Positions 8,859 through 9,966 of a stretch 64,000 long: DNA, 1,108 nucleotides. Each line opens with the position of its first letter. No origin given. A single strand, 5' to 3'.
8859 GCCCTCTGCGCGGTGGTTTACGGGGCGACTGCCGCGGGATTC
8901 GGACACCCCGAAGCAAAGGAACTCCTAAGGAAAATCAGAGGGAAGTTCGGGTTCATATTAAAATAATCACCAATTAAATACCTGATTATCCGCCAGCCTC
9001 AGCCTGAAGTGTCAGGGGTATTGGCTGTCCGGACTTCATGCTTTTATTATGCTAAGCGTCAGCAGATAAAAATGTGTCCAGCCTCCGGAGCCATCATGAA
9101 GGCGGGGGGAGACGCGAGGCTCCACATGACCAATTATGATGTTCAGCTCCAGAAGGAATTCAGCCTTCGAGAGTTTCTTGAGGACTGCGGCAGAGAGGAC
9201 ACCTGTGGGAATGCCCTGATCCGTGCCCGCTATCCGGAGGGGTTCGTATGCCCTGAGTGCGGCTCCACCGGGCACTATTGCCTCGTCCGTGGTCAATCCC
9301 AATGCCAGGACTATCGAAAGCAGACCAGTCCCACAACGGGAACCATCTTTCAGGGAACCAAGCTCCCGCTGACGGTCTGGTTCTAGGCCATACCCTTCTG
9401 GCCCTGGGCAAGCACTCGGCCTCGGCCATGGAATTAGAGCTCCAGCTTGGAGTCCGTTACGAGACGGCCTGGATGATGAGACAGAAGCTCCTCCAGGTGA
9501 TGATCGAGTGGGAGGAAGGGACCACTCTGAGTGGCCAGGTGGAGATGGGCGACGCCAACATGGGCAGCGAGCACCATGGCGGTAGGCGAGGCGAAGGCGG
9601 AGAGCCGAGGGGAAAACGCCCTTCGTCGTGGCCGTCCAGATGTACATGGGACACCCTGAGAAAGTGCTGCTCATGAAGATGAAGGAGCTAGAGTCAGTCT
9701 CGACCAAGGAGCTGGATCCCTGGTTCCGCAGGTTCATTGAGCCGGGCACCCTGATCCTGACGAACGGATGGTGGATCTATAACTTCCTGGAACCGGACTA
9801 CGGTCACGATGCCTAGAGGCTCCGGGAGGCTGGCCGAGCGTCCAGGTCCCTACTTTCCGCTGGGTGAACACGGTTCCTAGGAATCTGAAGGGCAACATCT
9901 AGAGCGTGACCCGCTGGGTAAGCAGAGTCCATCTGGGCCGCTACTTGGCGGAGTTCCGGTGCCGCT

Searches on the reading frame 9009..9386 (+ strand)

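Call 88: search_protein_families(library=pfam, proteins=[window:9009-9386:+], max_evalue=0.01)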
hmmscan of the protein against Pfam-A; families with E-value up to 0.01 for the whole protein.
window:9009-9386:+ (125 aa): 2 families
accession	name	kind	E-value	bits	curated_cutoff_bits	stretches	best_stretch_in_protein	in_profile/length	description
PF12760.12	Zn_ribbon_IS1595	-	6e-09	36.2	25.4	1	63-101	3-42/46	Transposase zinc-ribbon domain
PF07754.17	HVO_2753_ZBP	-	0.004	17.4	33.2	0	65-87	3-25/46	Small zinc finger protein HVO_2753-like, Zn-binding pocket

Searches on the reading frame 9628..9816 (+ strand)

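Call 88: search_protein_families(library=pfam, proteins=[window:9628-9816:+], max_evalue=0.01)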
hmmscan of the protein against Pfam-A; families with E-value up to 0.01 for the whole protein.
window:9628-9816:+ (62 aa): 1 family
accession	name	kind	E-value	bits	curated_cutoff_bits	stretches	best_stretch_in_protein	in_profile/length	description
PF12762.13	DDE_Tnp_IS1595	-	0.00012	22.6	27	1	19-60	56-98/153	ISXO2-like transposase domain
